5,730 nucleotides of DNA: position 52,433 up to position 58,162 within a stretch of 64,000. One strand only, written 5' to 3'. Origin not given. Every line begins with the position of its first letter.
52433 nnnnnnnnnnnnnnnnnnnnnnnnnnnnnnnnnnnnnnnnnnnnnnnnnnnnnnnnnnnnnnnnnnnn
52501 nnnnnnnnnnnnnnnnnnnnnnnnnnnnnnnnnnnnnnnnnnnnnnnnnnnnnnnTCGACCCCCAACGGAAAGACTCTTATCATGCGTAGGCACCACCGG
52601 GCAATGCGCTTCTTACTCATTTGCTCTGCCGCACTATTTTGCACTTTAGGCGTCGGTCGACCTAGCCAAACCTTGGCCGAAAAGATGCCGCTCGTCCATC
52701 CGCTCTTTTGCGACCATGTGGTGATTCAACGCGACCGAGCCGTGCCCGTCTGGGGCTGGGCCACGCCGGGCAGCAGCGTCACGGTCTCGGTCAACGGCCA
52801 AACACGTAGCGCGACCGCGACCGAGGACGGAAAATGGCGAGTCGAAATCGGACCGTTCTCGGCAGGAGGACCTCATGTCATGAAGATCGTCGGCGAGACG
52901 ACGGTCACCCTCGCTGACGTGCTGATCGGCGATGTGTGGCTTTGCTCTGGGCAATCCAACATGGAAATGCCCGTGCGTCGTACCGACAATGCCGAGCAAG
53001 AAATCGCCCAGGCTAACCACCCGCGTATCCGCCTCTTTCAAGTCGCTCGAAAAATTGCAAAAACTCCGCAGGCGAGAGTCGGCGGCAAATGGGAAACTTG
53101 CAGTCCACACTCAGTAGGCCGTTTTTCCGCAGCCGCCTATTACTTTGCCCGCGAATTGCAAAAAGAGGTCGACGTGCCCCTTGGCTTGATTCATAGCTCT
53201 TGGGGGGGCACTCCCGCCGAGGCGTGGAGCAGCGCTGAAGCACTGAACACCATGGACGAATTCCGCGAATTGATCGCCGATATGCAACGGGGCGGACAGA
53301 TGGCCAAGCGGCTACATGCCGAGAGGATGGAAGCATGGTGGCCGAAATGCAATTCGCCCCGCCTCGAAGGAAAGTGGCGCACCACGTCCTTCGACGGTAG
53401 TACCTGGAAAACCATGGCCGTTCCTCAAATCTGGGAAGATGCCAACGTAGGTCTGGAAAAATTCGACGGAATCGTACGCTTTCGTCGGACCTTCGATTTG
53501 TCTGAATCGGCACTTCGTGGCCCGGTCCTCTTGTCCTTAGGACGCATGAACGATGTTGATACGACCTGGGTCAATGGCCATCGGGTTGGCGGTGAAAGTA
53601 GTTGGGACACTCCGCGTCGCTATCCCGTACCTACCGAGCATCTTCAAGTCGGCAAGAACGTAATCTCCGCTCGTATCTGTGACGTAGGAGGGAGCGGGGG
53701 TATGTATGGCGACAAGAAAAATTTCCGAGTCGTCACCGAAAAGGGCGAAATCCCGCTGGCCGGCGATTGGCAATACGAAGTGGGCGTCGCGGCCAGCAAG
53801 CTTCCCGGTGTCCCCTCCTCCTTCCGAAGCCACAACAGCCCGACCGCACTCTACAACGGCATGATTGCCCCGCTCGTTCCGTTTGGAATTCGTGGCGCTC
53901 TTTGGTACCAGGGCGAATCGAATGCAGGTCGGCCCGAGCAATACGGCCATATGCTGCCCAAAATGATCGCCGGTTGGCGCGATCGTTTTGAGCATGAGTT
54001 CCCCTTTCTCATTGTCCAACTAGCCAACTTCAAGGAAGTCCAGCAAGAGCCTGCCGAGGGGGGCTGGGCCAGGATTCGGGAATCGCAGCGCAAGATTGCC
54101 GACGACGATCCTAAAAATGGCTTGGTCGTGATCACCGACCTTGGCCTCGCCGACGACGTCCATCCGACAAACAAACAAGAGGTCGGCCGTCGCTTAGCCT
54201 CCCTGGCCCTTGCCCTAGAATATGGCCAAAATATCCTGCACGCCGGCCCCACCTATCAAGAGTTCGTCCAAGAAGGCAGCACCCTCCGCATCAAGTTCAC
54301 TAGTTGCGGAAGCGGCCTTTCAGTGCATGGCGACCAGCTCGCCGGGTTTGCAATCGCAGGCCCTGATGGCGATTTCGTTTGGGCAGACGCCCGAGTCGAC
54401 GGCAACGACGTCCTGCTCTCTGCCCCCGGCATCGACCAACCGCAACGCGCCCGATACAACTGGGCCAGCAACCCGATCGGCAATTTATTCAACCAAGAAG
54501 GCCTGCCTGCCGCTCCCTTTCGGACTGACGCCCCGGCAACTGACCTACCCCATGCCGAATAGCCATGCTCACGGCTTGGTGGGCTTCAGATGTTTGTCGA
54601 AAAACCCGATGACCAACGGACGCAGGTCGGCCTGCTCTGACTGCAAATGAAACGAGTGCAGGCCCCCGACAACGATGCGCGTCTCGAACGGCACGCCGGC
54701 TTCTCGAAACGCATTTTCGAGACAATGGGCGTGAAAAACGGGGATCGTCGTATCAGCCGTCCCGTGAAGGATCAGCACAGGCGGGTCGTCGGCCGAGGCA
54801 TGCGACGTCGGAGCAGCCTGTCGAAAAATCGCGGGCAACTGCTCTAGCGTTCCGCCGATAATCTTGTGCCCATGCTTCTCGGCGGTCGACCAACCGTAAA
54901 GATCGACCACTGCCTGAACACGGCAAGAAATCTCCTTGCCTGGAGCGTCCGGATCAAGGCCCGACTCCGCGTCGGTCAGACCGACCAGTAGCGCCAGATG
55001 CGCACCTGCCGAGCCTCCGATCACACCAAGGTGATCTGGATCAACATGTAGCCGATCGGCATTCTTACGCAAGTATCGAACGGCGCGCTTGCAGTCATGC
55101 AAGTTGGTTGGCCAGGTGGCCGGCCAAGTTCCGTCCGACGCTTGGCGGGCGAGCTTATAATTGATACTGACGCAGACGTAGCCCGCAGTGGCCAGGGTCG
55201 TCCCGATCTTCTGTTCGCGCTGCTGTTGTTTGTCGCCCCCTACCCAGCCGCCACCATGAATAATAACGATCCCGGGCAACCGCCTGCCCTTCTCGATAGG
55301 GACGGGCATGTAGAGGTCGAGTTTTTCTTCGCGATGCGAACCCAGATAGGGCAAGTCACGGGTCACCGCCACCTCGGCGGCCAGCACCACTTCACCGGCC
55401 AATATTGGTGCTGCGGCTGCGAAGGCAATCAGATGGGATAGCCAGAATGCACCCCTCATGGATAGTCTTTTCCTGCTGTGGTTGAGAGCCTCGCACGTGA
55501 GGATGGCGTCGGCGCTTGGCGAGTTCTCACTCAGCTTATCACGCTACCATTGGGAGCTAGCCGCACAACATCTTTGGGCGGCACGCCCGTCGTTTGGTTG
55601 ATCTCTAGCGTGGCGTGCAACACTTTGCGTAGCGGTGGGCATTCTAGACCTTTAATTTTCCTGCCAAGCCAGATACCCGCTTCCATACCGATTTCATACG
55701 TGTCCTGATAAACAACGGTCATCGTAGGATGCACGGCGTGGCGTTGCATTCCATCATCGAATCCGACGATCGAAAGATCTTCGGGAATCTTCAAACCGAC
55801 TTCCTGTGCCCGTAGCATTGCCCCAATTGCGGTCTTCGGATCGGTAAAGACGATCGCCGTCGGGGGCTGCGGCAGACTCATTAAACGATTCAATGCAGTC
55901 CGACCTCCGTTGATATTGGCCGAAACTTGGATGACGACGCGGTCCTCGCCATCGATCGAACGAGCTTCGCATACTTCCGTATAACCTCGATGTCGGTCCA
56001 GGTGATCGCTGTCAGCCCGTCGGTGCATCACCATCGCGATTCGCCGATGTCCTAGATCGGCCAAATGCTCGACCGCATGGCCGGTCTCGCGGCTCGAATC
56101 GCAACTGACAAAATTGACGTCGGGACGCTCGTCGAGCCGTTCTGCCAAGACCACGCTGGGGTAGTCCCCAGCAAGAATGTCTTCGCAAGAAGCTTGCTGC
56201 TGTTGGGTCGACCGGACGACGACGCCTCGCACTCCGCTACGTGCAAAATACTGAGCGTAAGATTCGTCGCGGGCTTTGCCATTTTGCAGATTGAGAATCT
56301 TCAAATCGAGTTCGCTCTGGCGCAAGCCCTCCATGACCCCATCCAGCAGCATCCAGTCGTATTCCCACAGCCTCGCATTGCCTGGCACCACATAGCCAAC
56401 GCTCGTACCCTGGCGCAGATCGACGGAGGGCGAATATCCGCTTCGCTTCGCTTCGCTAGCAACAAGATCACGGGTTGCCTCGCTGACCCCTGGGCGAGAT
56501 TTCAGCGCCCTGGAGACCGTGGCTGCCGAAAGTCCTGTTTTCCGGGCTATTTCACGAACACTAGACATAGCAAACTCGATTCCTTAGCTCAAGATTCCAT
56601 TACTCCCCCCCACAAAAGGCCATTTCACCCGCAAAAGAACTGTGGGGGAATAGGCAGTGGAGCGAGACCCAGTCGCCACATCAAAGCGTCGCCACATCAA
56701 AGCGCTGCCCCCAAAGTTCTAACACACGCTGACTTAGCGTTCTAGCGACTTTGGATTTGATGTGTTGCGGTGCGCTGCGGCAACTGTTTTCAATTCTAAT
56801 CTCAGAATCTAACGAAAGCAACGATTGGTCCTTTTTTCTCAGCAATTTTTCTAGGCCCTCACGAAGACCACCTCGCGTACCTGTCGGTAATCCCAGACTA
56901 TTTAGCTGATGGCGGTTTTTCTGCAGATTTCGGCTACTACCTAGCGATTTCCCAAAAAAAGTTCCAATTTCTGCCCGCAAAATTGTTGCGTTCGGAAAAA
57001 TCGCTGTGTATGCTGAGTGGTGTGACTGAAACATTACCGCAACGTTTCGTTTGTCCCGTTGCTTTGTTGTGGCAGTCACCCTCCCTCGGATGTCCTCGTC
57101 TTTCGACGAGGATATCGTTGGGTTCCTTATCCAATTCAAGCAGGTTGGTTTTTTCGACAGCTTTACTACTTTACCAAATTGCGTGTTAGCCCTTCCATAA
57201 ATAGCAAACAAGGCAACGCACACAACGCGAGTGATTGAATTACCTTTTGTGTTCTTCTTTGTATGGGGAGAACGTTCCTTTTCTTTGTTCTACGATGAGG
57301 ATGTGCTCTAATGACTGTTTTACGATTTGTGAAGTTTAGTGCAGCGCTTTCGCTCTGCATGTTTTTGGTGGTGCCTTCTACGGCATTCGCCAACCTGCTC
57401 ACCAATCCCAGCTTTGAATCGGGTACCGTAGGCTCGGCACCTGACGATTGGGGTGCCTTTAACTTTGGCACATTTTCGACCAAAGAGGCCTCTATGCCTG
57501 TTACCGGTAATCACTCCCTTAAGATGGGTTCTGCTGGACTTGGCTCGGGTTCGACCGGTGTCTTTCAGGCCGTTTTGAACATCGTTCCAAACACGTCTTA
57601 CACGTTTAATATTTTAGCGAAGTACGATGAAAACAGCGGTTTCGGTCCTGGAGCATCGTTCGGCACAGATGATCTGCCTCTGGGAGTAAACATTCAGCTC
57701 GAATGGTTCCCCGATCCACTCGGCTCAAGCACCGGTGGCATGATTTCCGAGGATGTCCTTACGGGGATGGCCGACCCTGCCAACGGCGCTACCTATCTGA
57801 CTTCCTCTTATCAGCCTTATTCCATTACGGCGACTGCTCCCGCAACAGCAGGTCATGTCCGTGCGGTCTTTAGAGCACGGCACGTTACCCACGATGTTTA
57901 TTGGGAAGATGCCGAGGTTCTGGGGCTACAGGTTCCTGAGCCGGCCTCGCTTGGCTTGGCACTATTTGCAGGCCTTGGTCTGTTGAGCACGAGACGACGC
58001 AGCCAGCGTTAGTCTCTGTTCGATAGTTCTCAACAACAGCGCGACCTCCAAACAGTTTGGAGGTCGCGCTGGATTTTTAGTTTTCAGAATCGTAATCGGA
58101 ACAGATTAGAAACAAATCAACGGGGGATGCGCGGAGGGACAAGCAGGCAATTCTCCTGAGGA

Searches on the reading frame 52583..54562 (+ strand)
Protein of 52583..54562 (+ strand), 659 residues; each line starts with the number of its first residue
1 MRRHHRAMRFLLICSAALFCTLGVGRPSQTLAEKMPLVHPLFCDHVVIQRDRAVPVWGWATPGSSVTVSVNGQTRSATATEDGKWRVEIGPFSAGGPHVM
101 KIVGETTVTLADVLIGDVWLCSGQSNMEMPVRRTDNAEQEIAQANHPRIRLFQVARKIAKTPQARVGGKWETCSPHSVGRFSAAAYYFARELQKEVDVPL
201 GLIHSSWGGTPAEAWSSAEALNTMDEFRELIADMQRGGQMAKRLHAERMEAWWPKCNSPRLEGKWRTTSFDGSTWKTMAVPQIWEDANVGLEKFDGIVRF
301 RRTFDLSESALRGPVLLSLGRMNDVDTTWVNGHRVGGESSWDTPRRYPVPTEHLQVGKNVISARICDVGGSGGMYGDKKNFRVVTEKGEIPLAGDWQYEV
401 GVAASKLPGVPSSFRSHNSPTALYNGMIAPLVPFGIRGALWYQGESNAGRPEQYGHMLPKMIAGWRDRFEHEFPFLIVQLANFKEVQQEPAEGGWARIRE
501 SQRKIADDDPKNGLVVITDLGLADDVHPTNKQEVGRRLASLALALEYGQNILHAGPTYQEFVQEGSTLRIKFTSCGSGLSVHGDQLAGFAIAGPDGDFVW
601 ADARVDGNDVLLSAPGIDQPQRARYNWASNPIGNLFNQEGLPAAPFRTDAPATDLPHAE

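Call 10: search_protein_families(library=pfam, proteins=[window:52583-54562:+])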
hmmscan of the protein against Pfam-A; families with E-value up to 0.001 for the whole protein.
window:52583-54562:+ (659 aa): 2 families
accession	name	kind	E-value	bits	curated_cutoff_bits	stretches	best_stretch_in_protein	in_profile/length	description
PF03629.24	SASA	-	1.1e-19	71.4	24.8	2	421-541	102-223/226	Carbohydrate esterase, sialic acid-specific acetylesterase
PF02837.24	Glyco_hydro_2_N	-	0.00048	20.5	28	0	265-365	40-133/169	Glycosyl hydrolases family 2, sugar binding domain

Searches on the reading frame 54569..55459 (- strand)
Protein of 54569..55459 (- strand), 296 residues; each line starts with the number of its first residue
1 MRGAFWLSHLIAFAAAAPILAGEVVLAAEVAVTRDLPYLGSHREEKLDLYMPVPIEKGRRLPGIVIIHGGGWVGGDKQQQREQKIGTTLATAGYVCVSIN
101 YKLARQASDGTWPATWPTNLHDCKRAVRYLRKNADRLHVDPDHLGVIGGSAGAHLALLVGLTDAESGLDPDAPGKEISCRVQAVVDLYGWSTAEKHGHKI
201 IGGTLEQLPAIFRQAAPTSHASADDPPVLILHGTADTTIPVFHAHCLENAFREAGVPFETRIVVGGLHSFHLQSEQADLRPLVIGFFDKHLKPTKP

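Call 10: search_protein_families(library=pfam, proteins=[window:54569-55459:-])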
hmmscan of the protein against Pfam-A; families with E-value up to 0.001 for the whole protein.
window:54569-55459:- (296 aa): 5 families
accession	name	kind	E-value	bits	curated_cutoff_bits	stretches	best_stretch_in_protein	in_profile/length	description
PF20434.5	BD-FAE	-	1.4e-47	162.4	26.8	1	47-249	1-213/215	BD-FAE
PF07859.19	Abhydrolase_3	-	1.5e-18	67.8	25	1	64-262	1-200/210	alpha/beta hydrolase fold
PF00326.27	Peptidase_S9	-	1.6e-13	51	22.6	1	183-292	97-211/213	Prolyl oligopeptidase family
PF00135.34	COesterase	-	1.2e-08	34.8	27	1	47-167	88-208/515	Carboxylesterase family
PF01738.24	DLH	-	1.8e-08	34.7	21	1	215-276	133-194/217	Dienelactone hydrolase family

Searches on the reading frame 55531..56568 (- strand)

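Call 10: search_protein_families(library=pfam, proteins=[window:55531-56568:-])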
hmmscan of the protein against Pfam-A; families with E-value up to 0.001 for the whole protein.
window:55531-56568:- (345 aa): 3 families
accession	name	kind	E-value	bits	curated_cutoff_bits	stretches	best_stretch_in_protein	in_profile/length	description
PF13377.12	Peripla_BP_3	-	2.7e-26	93.1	26.5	1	166-326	1-166/167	Periplasmic binding protein-like domain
PF00532.27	Peripla_BP_1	-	2.3e-16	60.5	22.2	1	56-272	3-225/281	Periplasmic binding proteins and sugar binding domain of LacI family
PF00356.27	LacI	-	4.4e-10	39.6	27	1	5-48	3-46/46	Bacterial regulatory proteins, lacI family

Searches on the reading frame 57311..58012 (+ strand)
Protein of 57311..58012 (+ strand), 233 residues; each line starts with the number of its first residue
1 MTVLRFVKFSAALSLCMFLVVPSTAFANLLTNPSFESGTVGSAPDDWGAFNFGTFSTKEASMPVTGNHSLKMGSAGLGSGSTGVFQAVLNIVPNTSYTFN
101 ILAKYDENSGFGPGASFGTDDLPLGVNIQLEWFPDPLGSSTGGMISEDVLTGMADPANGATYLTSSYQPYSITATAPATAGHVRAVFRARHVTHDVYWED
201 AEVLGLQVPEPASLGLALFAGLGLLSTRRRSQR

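Call 10: search_protein_families(library=pfam, proteins=[window:57311-58012:+])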
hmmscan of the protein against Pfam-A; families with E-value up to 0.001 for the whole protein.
window:57311-58012:+ (233 aa): 1 family
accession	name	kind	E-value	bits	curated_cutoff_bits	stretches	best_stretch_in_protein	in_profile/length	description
PF07589.16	PEP-CTERM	-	0.00064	20.1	20.7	1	207-230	1-24/24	PEP-CTERM motif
